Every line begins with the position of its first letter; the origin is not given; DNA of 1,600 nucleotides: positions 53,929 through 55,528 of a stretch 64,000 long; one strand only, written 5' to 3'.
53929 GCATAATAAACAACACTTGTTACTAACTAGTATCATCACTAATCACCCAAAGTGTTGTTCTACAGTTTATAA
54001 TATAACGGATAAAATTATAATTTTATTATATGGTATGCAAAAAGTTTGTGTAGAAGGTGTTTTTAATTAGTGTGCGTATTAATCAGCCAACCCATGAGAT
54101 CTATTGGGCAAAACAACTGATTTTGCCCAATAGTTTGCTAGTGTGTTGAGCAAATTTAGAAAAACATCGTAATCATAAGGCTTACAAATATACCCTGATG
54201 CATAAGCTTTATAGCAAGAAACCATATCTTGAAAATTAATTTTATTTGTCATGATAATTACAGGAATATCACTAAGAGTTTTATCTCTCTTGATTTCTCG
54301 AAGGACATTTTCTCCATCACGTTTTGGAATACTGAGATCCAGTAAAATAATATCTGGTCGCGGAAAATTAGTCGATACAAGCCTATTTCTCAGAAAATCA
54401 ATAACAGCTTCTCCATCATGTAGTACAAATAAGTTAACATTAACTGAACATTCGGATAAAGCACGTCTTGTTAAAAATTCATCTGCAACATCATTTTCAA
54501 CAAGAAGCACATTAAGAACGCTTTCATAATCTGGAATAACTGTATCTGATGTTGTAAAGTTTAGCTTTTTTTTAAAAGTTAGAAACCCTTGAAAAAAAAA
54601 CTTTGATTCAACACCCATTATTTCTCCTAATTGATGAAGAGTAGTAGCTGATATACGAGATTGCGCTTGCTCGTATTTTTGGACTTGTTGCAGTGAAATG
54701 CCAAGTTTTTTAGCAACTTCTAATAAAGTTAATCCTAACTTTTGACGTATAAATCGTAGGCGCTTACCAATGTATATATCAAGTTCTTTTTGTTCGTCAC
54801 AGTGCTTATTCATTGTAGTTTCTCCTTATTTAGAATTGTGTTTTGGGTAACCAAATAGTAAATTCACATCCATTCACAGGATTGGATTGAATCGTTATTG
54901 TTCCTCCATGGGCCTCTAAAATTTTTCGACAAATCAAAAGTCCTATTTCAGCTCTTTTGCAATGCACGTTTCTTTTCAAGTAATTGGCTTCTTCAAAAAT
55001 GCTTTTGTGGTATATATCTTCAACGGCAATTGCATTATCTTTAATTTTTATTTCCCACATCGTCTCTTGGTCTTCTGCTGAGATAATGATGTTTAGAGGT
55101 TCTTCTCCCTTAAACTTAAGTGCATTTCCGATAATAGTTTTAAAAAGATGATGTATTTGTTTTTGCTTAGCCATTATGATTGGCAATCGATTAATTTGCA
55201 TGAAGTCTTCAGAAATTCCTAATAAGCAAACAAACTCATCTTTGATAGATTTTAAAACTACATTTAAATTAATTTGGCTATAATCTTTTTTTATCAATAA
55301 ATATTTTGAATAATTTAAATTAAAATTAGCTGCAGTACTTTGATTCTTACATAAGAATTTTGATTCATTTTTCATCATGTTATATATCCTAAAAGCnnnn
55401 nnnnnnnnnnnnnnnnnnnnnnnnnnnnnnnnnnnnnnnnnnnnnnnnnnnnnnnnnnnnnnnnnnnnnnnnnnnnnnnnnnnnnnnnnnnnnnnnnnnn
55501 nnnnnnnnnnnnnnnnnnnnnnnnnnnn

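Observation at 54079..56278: Three-gene signalling operon built from non-canonical parts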

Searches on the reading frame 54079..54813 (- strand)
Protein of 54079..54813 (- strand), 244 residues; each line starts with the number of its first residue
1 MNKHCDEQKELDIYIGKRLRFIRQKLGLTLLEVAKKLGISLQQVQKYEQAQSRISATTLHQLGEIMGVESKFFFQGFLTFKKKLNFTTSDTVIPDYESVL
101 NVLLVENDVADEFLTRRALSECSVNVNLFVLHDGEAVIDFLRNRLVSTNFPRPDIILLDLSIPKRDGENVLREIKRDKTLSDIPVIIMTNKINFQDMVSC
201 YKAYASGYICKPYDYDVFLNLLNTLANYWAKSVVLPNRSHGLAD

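Call 3: search_protein_families(library=pfam, proteins=[window:54079-54813:-], max_evalue=0.01)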
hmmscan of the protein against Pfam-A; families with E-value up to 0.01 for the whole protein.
window:54079-54813:- (244 aa): 8 families
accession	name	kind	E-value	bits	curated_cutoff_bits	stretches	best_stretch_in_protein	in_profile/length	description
PF00072.30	Response_reg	-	3.7e-15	56.5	30.2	1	102-220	1-108/111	Response regulator receiver domain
PF01381.28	HTH_3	-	8.4e-11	42.2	23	1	19-69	1-51/55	Helix-turn-helix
PF13560.12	HTH_31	-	3e-07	31.1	27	1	16-68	3-56/64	Helix-turn-helix domain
PF12844.13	HTH_19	-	5.9e-07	29.7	30.2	1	16-75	1-60/64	Helix-turn-helix domain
PF13413.12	HTH_25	-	0.00054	20.2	24.6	1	18-51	1-34/62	Helix-turn-helix domain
PF13384.12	HTH_23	-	0.00063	19.9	24.6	1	17-47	6-37/50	Homeodomain-like domain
PF04545.22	Sigma70_r4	-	0.0029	17.5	24.1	0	19-45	15-38/50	Sigma-70, region 4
PF13443.12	HTH_26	-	0.004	17.8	22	1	19-68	2-52/63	Cro/C1-type HTH DNA-binding domain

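Call 4: search_protein_families(library=ncbifam, proteins=[window:54079-54813:-], max_evalue=0.01)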
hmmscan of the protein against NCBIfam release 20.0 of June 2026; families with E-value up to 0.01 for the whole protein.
window:54079-54813:- (244 aa): 83 families (the best 25 are shown)
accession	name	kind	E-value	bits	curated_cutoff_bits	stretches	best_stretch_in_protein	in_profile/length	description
TIGR02154.1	PhoB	equivalog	1.7e-12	47.2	296.2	1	149-218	43-112/226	phosphate regulon transcriptional regulator PhoB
NF008176.1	PRK10923.1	equivalog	4.9e-12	45.2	620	1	102-224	6-117/469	nitrogen regulation protein NR(I)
NF040689.1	MtrAB_MtrA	equivalog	9.3e-12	44.7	300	1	150-217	40-104/219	MtrAB system response regulator MtrA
NF007982.1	PRK10710.1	equivalog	1e-11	44.9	380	1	129-215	35-111/235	envelope stress response regulator BaeR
TIGR01818.1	ntrC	equivalog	6.1e-11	41.8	558.6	1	102-223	1-111/463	nitrogen regulation protein NR(I)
NF051850.1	RespRegRprY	equivalog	1.2e-10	41.3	370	1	98-219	3-113/234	response regulator transcription factor RprY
NF038297.2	hybrid_HK_HrmK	equivalog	1.4e-10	40.5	725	1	96-223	487-605/607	hybrid histidine kinase/response regulator HrmK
NF041733.1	resp_reg_CseB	equivalog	5.3e-10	39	350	1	101-220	2-109/228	two-component system response regulator CseB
NF007901.0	PRK10610.1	equivalog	9e-10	38.8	189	1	111-219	12-117/129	chemotaxis response regulator CheY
NF007135.0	PRK09581.1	equivalog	9.2e-10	37.9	474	1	152-214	46-108/457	PleD family two-component system response regulator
NF007820.0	PRK10529.1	equivalog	2e-09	37.2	325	1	101-215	3-105/225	two-component system response regulator KdpE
NF040534.1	resp_reg_YycF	equivalog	2e-09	37.1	340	1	151-214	43-103/231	response regulator YycF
NF007546.0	PRK10161.1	equivalog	5.8e-09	35.8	471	1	148-215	42-109/229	phosphate response regulator transcription factor PhoB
NF041866.1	EpsW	equivalog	7.3e-09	35.3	200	1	128-219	33-118/131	exopolysaccharide biosynthesis response regulator EpsW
TIGR01387.1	cztR_silR_copR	subfamily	1.4e-08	34.7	279.2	1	151-221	41-109/218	heavy metal response regulator transcription factor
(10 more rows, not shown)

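Call 13: find_homologous_proteins(query=window:54079-54813:-, max_evalue=0.00001)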
Query window:54079-54813:- (244 aa): 650 proteins with E <= 0.00001 among 1209 candidates; the best 120 are listed.
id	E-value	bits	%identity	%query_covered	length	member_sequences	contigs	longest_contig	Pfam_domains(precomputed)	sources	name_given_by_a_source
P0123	2.8e-157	539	100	100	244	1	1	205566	PF12844.14,PF01381.29,PF00072.31,PF13560.13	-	-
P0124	8.8e-111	387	70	99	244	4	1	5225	PF12844.14,PF01381.29,PF00072.31,PF13560.13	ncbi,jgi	jgi:CheY-like chemotaxis protein/DNA-binding XRE family transcriptional regulator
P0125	8.0e-110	384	70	99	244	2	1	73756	PF12844.14,PF01381.29,PF00072.31,PF13560.13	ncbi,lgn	ncbi:MAG: response regulator [Pseudomonadota bacterium]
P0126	1.5e-108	380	73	96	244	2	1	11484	PF12844.14,PF01381.29,PF00072.31,PF13560.13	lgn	-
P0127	1.2e-105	370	66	99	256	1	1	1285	PF12844.14,PF01381.29,PF00072.31,PF13560.13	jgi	jgi:CheY-like chemotaxis protein/DNA-binding XRE family transcriptional regulator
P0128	2.8e-104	366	68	97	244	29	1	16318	PF12844.14,PF01381.29,PF00072.31,PF13560.13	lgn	-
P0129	4.4e-97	342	64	99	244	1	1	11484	PF12844.14,PF01381.29,PF00072.31,PF13560.13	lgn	-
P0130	6.4e-95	335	64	97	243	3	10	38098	PF12844.14,PF01381.29,PF00072.31,PF13560.13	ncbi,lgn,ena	-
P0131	4.7e-93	329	59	99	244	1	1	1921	PF12844.14,PF01381.29,PF00072.31,PF13560.13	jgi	jgi:CheY-like chemotaxis protein/plasmid maintenance system antidote protein VapI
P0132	2.6e-85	304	57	98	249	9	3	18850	PF12844.14,PF13413.13,PF01381.29,PF00072.31,PF13560.13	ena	-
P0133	6.2e-81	289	55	96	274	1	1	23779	PF12844.14,PF01381.29,PF00072.31,PF13560.13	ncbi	-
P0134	1.7e-78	281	50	99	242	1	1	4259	PF01381.29,PF00072.31,PF13560.13,PF13443.13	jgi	jgi:CheY-like chemotaxis protein/DNA-binding XRE family transcriptional regulator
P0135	2.7e-77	277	56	95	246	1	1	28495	PF12844.14,PF01381.29,PF00072.31,PF13560.13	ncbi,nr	ncbi:MAG: response regulator [Alphaproteobacteria bacterium]|nr:response regulator [Alphaproteobacte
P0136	9.4e-77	276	54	100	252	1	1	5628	PF12844.14,PF01381.29,PF00072.31,PF13560.13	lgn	-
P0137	9.5e-77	276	55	96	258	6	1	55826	PF12844.14,PF01381.29,PF00072.31,PF13560.13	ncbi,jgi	jgi:CheY-like chemotaxis protein/plasmid maintenance system antidote protein VapI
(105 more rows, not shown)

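Call 22: find_encoding_contigs(protein=P0125, flank=8000, max_places=2)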
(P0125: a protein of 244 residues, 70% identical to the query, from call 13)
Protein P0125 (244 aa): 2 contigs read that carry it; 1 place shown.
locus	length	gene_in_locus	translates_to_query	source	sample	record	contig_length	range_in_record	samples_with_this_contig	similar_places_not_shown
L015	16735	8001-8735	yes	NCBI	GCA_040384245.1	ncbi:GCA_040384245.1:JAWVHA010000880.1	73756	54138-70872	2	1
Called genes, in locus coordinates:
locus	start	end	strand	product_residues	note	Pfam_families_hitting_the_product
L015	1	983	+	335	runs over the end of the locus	PF01380:SIS, PF00571:CBS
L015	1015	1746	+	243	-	-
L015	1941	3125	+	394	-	-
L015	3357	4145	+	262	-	-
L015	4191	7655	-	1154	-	PF02811:PHP, PF07733:DNA_pol3_alpha, PF17657:DNA_pol3_finger, PF14579:HHH_6, PF01336:tRNA_anti-codon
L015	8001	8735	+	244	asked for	PF12844:HTH_19, PF13560:HTH_31, PF01381:HTH_3, PF00072:Response_reg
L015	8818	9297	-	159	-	-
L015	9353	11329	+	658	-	PF08447:PAS_3, PF08448:PAS_4, PF00512:HisKA, PF02518:HATPase_c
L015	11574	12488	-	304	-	PF01522:Polysacc_deac_1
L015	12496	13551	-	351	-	PF01370:Epimerase, PF16363:GDP_Man_Dehyd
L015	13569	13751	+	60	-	-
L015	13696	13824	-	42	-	-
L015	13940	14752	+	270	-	PF01571:GCV_T, PF25455:Beta-barrel_CAF17_C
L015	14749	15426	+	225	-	PF00702:Hydrolase, PF13419:HAD_2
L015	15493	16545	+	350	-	PF00691:OmpA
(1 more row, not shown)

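Call 23: find_encoding_contigs(protein=P0128, flank=8000, max_places=2)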
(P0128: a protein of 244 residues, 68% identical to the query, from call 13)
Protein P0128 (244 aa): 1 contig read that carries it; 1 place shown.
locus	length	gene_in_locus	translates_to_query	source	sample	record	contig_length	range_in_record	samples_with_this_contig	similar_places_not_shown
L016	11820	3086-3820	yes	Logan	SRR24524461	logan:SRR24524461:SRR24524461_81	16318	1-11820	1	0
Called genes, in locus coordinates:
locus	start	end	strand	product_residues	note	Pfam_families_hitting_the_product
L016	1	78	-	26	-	?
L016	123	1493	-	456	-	PF00083:Sugar_tr, PF07690:MFS_1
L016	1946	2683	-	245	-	PF00702:Hydrolase, PF13419:HAD_2, PF13242:Hydrolase_like (weak)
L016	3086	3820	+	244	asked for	PF12844:HTH_19, PF13560:HTH_31, PF01381:HTH_3, PF00072:Response_reg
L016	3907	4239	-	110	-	-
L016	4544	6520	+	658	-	PF08447:PAS_3, PF08448:PAS_4 (weak), PF00512:HisKA, PF02518:HATPase_c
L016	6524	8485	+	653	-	PF08447:PAS_3, PF08448:PAS_4, PF00512:HisKA, PF02518:HATPase_c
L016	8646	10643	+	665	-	PF08447:PAS_3, PF08448:PAS_4, PF00512:HisKA, PF02518:HATPase_c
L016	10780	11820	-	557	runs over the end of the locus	PF00753:Lactamase_B, PF12706:Lactamase_B_2, PF22505:RNase_J_b_CASP, PF07521:RMMBL, PF17770:RNase_J_C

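Call 38: find_encoding_contigs(protein=P0124, flank=6000, max_places=2)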
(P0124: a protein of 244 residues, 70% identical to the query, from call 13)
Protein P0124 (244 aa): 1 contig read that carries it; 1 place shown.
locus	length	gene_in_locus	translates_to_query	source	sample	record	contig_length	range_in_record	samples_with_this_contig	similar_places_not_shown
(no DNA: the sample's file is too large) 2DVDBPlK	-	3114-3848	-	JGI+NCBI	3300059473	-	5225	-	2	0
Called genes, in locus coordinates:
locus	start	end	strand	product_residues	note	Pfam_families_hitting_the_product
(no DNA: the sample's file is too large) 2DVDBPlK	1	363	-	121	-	?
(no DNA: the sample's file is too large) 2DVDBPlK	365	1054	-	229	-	PF11141:DUF2914 (weak)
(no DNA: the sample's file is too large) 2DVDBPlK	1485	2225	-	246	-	PF00702:Hydrolase, PF13419:HAD_2, PF13242:Hydrolase_like (weak)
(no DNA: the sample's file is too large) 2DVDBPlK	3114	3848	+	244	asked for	PF12844:HTH_19, PF13560:HTH_31 (weak), PF01381:HTH_3, PF00072:Response_reg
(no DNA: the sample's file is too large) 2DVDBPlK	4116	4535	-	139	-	-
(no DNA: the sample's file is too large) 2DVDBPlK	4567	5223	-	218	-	?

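Call 41: search_solved_structures(query=window:54079-54813:-, max_evalue=0.000001)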
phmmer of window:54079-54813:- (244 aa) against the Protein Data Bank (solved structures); distinct sequences matched with E-value up to 0.000001: 73 (the best 60 are shown).
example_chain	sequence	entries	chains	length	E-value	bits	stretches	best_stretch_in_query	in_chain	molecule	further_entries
5te9_A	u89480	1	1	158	1.4e-25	93.4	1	97-237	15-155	Response regulator receiver protein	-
1i3c_A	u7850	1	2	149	1.4e-24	90.1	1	102-237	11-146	RESPONSE REGULATOR RCP1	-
1jlk_A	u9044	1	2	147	1.8e-24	89.8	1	102-236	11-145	Response regulator RCP1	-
1k68_A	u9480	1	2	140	2.6e-22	82.7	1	102-236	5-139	Phytochrome Response Regulator RcpA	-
6xvu_A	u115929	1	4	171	3e-22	82.5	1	94-237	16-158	Response regulator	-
1k66_A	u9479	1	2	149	4.3e-22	82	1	103-237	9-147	Phytochrome Response Regulator RcpB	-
8avv_A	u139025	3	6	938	7.3e-21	77.9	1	93-237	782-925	Bacteriophytochrome,Response regulator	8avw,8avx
5brj_A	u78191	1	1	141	5.1e-18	68.6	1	101-230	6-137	Two component response regulator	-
5ic5_A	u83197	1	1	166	1.7e-16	63.7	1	102-231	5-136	Candidate response regulator, CheY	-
4zyl_A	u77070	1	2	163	1.6e-15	60.5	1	101-237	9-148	RphyB protein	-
3heb_A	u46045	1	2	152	8e-13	51.6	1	101-232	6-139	Response regulator receiver domain protein (CheY)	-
2qvg_A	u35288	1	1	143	6.8e-12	48.6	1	100-222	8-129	Two component response regulator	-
9xzo_A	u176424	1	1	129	6.9e-11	45.3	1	147-220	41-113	De novo protein M1X0B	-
9dvt_R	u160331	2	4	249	7.3e-10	42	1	133-223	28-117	DNA-binding dual master transcriptional regulator RpaA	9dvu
4b09_A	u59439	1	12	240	8e-09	38.6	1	151-215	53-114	TRANSCRIPTIONAL REGULATORY PROTEIN BAER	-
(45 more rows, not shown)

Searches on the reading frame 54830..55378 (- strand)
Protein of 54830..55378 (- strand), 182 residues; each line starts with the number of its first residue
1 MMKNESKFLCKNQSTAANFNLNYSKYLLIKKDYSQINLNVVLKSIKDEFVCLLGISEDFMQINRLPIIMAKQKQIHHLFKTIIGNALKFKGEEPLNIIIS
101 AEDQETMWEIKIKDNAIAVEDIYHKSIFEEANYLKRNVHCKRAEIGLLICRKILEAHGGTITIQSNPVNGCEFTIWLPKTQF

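Call 3: search_protein_families(library=pfam, proteins=[window:54830-55378:-], max_evalue=0.01)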
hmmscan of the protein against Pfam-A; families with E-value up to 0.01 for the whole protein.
window:54830-55378:- (182 aa): 1 family
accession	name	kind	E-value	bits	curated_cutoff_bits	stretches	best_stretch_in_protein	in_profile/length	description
PF02518.31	HATPase_c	-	8.6e-17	62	26.4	1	71-180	2-110/111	Histidine kinase-, DNA gyrase B-, and HSP90-like ATPase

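Call 4: search_protein_families(library=ncbifam, proteins=[window:54830-55378:-], max_evalue=0.01)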
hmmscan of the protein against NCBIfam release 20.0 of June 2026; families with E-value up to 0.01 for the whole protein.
window:54830-55378:- (182 aa): 62 families (the best 25 are shown)
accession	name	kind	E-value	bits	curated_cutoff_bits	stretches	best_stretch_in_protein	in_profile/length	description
NF006800.0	PRK09303.1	equivalog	8.1e-15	54.6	342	1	63-178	261-376/383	histidine kinase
NF047874.1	MASE3_PAS_HK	subfamily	2.1e-13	50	560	1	82-180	527-626/655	MASE3 domain-containing sensor histidine kinase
NF033091.0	HK_VanS_ACDEFG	equivalog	3.7e-13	49.2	400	1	29-178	142-293/293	vancomycin resistance histidine kinase VanS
NF041735.1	hist_kin_RppB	equivalog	1.4e-12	47.1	400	1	30-178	285-438/438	two-component system sensor histidine kinase RppB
NF007793.0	PRK10490.1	equivalog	2.7e-12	45.5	1123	1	63-180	767-883/895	two-component system sensor histidine kinase KdpD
NF007837.0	PRK10549.1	equivalog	4.9e-12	45.3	603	1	66-180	344-459/466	envelope stress sensor histidine kinase BaeS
NF047465.1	hybrid_HK_LvrA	exception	2e-11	42.7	1200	1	21-179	659-818/819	hybrid histidine kinase/response regulator LvrA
NF046044.1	PnpS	equivalog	5e-11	42.2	400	1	61-178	272-390/390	two-component system histidine kinase PnpS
NF008468.0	PRK11360.1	equivalog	9.7e-11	40.7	646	1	63-179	495-608/616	two-component system sensor histidine kinase AtoS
TIGR02956.1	TMAO_torS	equivalog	1.5e-10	39.9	676.5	1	69-178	574-681/967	TMAO reductase system sensor histidine kinase/response regulator TorS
NF033092.0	HK_WalK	equivalog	1.7e-10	40.1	725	1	35-178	446-593/594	cell wall metabolism sensor histidine kinase WalK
NF041832.1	near_NosP_CTERM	subfamily_domain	1.8e-10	40.4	400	1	29-180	74-226/370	NahK/ErcS family hybrid sensor histidine kinase/response regulator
TIGR02938.1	nifL_nitrog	equivalog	2.1e-10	39.8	242.45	1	34-175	344-490/494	nitrogen fixation negative regulator NifL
TIGR02966.1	phoR_proteo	equivalog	3.6e-10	39.4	334.2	1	32-175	185-331/333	phosphate regulon sensor histidine kinase PhoR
NF041210.1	his_kin_PieS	equivalog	1.2e-09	37.7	850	1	17-180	303-471/474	two component system sensor histidine kinase PieS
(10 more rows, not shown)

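Call 5: find_homologous_proteins(query=window:54830-55378:-)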
Query window:54830-55378:- (182 aa): 2 proteins with E <= 0.001 among 36 candidates.
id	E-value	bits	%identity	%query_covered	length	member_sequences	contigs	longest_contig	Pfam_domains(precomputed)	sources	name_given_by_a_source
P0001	4.1e-116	403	100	100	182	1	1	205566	PF02518.32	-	-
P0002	1.7e-50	189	54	90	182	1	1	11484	PF02518.32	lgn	-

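Call 7: find_encoding_contigs(protein=P0002, flank=10000)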
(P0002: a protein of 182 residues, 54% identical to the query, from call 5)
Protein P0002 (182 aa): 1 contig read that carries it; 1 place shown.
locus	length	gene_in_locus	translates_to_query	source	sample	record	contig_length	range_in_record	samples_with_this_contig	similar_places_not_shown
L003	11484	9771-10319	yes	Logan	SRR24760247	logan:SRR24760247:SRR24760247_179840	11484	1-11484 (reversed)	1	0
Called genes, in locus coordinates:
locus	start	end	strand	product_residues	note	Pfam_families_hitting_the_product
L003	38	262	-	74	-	PF04070:DUF378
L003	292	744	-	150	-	PF05974:DUF892 (weak), PF09537:DUF2383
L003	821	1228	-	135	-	-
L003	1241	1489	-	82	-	-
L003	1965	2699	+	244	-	PF12844:HTH_19 (weak), PF13560:HTH_31, PF01381:HTH_3, PF00072:Response_reg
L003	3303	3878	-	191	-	PF04972:BON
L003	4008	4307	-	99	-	-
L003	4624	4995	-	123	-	-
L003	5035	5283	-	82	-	PF11387:DUF2795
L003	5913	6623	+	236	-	PF00765:Autoind_synth, PF13444:Acetyltransf_5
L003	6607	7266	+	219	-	PF00765:Autoind_synth, PF13444:Acetyltransf_5 (weak)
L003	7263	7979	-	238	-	PF03472:Autoind_bind, PF00196:GerE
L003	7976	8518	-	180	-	PF03472:Autoind_bind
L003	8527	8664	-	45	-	-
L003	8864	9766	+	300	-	PF20434:BD-FAE (faint), PF00561:Abhydrolase_1, PF12146:Hydrolase_4, PF12697:Abhydrolase_6 (weak), PF03096:Ndr (faint)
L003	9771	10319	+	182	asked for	PF02518:HATPase_c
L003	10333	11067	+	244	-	PF12844:HTH_19, PF13560:HTH_31 (weak), PF01381:HTH_3, PF00072:Response_reg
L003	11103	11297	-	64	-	-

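Call 59: search_protein_families(library=pfam, proteins=[L003:9771-10319:+, L003:8864-9766:+, L003:10333-11067:+], max_evalue=0.001)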
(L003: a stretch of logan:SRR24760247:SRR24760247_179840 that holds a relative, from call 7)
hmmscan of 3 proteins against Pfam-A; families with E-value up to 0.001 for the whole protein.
L003:9771-10319:+ (182 aa): 1 family
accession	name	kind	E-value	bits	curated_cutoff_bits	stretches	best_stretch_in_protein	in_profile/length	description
PF02518.31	HATPase_c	-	2.7e-19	70.1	26.4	1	70-178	2-109/111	Histidine kinase-, DNA gyrase B-, and HSP90-like ATPase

L003:8864-9766:+ (300 aa): 7 families
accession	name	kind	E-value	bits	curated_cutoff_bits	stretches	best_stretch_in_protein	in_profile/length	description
PF00561.26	Abhydrolase_1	-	6.4e-21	75.6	25.8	2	25-130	1-106/245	alpha/beta hydrolase fold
PF12146.15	Hydrolase_4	-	9.3e-15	55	27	1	41-275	20-235/239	Serine aminopeptidase, S33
PF20434.5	BD-FAE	-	4e-06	26.9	26.8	0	25-120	14-114/215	BD-FAE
PF03096.20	Ndr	-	4.7e-06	26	23.3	1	77-137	81-141/283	Ndr family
PF12697.13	Abhydrolase_6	-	1.8e-05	25.9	26.3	1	28-274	2-206/217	Alpha/beta hydrolase family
PF20408.4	Abhydrolase_11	-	7.5e-05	23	27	0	32-126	12-105/193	Alpha/beta hydrolase domain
PF05728.18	UPF0227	-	0.00015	22.2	21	0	69-114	33-78/187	Uncharacterised protein family (UPF0227)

L003:10333-11067:+ (244 aa): 4 families
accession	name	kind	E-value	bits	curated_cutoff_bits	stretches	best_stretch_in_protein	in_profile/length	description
PF01381.28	HTH_3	-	3.1e-13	50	23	1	19-73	1-55/55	Helix-turn-helix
PF00072.30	Response_reg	-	1.5e-11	44.9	30.2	1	102-219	1-107/111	Response regulator receiver domain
PF12844.13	HTH_19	-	5.8e-09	36.2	30.2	1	16-76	1-61/64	Helix-turn-helix domain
PF13560.12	HTH_31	-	4.3e-06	27.4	27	1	16-68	3-56/64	Helix-turn-helix domain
